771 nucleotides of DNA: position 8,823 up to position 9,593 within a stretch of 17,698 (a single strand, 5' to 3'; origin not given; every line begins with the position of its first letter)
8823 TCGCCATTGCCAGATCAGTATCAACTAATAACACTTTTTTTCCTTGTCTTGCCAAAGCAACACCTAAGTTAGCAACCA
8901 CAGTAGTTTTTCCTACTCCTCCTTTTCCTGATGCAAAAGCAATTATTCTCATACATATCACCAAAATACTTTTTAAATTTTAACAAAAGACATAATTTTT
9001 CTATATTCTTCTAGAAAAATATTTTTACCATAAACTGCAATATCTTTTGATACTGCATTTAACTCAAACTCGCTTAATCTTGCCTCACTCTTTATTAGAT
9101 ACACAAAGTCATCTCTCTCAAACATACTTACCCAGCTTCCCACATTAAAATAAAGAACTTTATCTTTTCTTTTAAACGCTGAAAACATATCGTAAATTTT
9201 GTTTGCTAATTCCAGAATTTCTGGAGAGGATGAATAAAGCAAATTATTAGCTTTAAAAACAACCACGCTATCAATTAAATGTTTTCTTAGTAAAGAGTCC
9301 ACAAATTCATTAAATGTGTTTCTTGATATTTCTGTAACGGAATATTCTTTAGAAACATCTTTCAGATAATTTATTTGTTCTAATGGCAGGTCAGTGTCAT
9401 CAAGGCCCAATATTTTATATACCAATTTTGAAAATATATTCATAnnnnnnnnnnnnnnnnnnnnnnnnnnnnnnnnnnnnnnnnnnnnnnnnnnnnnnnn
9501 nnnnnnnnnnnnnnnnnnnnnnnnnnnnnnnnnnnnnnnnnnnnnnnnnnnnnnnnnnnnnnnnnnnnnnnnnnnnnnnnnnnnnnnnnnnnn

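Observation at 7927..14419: Six-gene operon coupling a giant HerA/FtsK-type ATPase to NYN, two unknown small proteins, MinD and Sm: a candidate undescribed system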

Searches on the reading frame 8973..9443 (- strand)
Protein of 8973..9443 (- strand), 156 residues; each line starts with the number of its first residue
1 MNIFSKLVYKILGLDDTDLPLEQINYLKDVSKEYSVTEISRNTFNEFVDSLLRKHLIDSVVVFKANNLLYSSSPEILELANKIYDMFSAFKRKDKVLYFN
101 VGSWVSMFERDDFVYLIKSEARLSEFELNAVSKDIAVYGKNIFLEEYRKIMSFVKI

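Call 4: search_protein_families(library=pfam, proteins=[window:8973-9443:-], max_evalue=0.01)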
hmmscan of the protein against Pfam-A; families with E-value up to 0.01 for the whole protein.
window:8973-9443:- (156 aa): 0 families

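Call 5: search_protein_families(library=ncbifam, proteins=[window:8973-9443:-], max_evalue=0.01)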
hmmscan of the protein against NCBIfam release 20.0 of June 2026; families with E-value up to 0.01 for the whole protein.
window:8973-9443:- (156 aa): 0 families

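Call 29: search_protein_families(library=pfam, alignment_id=A3, max_evalue=0.1)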
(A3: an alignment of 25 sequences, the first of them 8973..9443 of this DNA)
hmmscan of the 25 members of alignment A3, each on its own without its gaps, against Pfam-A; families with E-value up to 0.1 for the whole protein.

A. member 1, window:8973-9443:- (156 aa): 1 family
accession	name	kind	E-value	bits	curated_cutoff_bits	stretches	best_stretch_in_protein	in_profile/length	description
PF01624.25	MutS_I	-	0.068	13.8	20.6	0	91-112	13-34/113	MutS domain I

B. families by the number of members that match (of 25 scanned): 22 families
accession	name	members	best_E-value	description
PF24898.2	GGDEF_GdpP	1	0.0079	Cyclic-di-AMP phosphodiesterase GdpP-like, GGDEF domain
PF17203.10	sCache_3_2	1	0.0082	Single cache domain 3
PF25413.1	Rossman_Mical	1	0.0096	Mical, Rossman domain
PF04947.19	Pox_VLTF3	1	0.0099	Poxvirus Late Transcription Factor VLTF3 like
PF02743.24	dCache_1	1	0.011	Cache domain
PF18719.7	ArlS_N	1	0.012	ArlS sensor domain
PF03575.23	Peptidase_S51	1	0.031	Peptidase family S51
PF15058.11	Speriolin_N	1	0.032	Speriolin N terminus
PF16330.10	MukB_hinge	1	0.033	MukB hinge domain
PF17073.10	SafA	1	0.035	Two-component-system connector protein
PF18182.6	mCpol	1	0.035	minimal CRISPR polymerase domain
PF06053.17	DUF929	1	0.036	Domain of unknown function (DUF929)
PF16524.11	RisS_PPD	1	0.036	Periplasmic domain of Sensor histidine kinase RisS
PF19036.6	Fuz_longin_1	1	0.061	First Longin domain of FUZ, MON1 and HPS1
PF05651.19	Diacid_rec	1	0.064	Putative sugar diacid recognition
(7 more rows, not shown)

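Call 30: search_solved_structures(query=A3, max_evalue=10)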
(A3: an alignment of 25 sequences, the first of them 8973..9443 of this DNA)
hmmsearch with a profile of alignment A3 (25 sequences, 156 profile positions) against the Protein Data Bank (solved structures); distinct sequences matched with E-value up to 10: 3.
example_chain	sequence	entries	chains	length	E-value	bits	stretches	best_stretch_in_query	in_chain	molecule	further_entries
1y4o_A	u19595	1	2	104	1.1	12.2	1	45-97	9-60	Dynein light chain 2A, cytoplasmic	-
9rxk_B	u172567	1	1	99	1.7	11.6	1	26-60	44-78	Secreted effector PIT2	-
9l08_A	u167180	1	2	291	1.8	11.5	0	131-153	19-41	Covalently Connected Cytochrome c555 trimer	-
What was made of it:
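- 8973..9443 (-): p4: a 156-aa protein of a small family found here only in Iainarchaeota loci, probably with a Roadblock/LC7-like fold plus an N-terminal extension. The top hit of a profile search against solved structures is dynein light chain roadblock, E 1.1 (call 30).
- On Roadblock/LC7 (MglB-like) fold, for p4: The top solved-structure hit of the profile is 1y4o at E 1.1 (call 30).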

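Call 37: predict_structure(protein=window:8973-9443:-)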
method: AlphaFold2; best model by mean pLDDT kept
length: 156 residues; sequences in the alignment: 1
mean_pLDDT: 40.5   pTM: 0.30
mean pLDDT of the five models: 40.5, 37.1, 36.4, 35.2, 33.6
residues with pLDDT >= 90: 0; 70-90: 0; 50-70: 18; < 50: 138
segments of 3 or more residues with pLDDT < 50: 1-39, 50-77, 86-106, 108-156
pLDDT, mean of each block of 10 residues (from residue 1): 35 42 42 42 53 42 40 45 49 44 42 44 33 27 35 31
secondary structure, 60 per line:
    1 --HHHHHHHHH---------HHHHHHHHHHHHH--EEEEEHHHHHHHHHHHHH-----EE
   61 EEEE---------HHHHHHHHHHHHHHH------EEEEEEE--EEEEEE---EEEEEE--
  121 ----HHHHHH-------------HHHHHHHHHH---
elements in order: H3-11 H21-33 E36-40 H41-53 E59-64 H74-88 E95-101 E104-109 E113-118 H125-130 H144-153

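Call 64: search_protein_representatives(protein=window:8973-9443:-)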
Query: 156 residues. Proteins with E-value up to 0.001 (for the whole library): 32; up to 1e-10: 7; up to 1e-30: 1. The best 32 are listed.
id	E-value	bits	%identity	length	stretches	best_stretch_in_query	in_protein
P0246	2.0e-73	261.5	76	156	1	1-156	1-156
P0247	3.2e-23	98.7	36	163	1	5-148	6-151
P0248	2.0e-15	73.4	38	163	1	1-147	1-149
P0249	8.9e-14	68.1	32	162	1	2-148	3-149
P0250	2.2e-12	63.6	29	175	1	3-144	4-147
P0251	3.2e-12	63.1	34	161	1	10-135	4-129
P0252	4.4e-12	62.6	34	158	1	4-137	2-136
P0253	3.8e-10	56.3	37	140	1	6-95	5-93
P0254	9.1e-10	55.1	31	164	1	5-140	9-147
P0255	1.7e-09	54.3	29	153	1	6-138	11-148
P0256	9.0e-09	51.9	29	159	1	1-136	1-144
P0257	1.0e-08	51.7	28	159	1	5-135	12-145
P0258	1.2e-08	51.5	30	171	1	6-138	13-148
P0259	1.2e-08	51.5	31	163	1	7-136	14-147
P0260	1.5e-08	51.2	27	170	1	4-141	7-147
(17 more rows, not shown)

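Call 67: fold_search(model_id=the predicted structure, library=pdb)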
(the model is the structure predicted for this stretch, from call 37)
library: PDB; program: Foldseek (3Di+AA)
matches with E <= 10: 574; with E <= 0.001: 0
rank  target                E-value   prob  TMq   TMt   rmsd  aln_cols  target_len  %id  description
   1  5x6u_A                2.6e-01  0.30  0.30  0.34   8.9       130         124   11  Crystal structure of human heteropentameric complex (released 2017-12-06)
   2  4wj7_B                2.6e-01  0.15  0.17  0.19  11.6       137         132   10  CCM2 PTB domain in complex with KRIT1 NPxY/F3 (released 2014-12-24)
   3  3lr5_A                2.8e-01  0.13  0.19  0.23  12.1       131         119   14  Periplasmic domain of the risS sensor protein from Burkholderia pseudomallei, iodide phased at neutral pH (released 2010-06-16)
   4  8j07_k5               2.9e-01  0.51  0.30  0.45   6.4        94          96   11  96nm repeat of human respiratory doublet microtubule and associated axonemal complexes (released 2023-07-26)
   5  5y39_C                2.9e-01  0.30  0.30  0.35   8.6       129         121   12  Crystal structure of Ragulator complex (p18 76-145) (released 2017-12-06)
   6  3lr5_B                2.9e-01  0.12  0.18  0.21  11.6       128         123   15  Periplasmic domain of the risS sensor protein from Burkholderia pseudomallei, iodide phased at neutral pH (released 2010-06-16)
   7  8glv_AI               3.3e-01  0.66  0.33  0.47   6.3        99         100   13  96-nm repeat unit of doublet microtubules from Chlamydomonas reinhardtii flagella (released 2023-05-31)
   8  9y6s_5w               3.3e-01  0.30  0.28  0.35   7.9       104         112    8  96-nm repeat of the Leishmania tarentolae doublet microtubule (released 2025-12-17)
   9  6wj2_E                3.9e-01  0.63  0.33  0.51   6.2        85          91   10  CryoEM structure of the SLC38A9-RagA-RagC-Ragulator complex in the pre-GAP state (released 2020-09-02)
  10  1veu_A                3.9e-01  0.28  0.30  0.36   8.1       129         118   13  Crystal structure of the p14/MP1 complex at 2.15 A resolution (released 2004-08-03)
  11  1vet_A                3.9e-01  0.25  0.29  0.35   8.4       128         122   13  Crystal Structure of p14/MP1 at 1.9 A resolution (released 2004-08-03)
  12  1veu_B                4.2e-01  0.33  0.30  0.36   7.5       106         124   11  Crystal structure of the p14/MP1 complex at 2.15 A resolution (released 2004-08-03)
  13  3r7w_A                4.4e-01  0.35  0.32  0.20   7.7       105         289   14  Crystal Structure of Gtr1p-Gtr2p complex (released 2011-08-24)
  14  4fhr_A                4.4e-01  0.15  0.25  0.22  12.1       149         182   11  Crystal structure of the complex between the flagellar motor proteins FliG and FliM. (released 2012-08-22)
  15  5y38_A                4.7e-01  0.47  0.30  0.47   5.0        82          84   10  Crystal structure of C7orf59-HBXIP complex (released 2017-12-06)
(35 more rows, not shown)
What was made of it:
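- On Roadblock/LC7 (MglB-like) fold, for p4: Foldseek top hits are mostly LAMTOR or roadblock folds, but all have E above 0.2 and the model has pLDDT 40 (calls 37, 67).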

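Call 72: search_protein_families(library=padloc, proteins=[window:8973-9443:-], max_evalue=0.001)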
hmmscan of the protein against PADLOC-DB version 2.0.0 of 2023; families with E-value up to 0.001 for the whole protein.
window:8973-9443:- (156 aa): 0 families
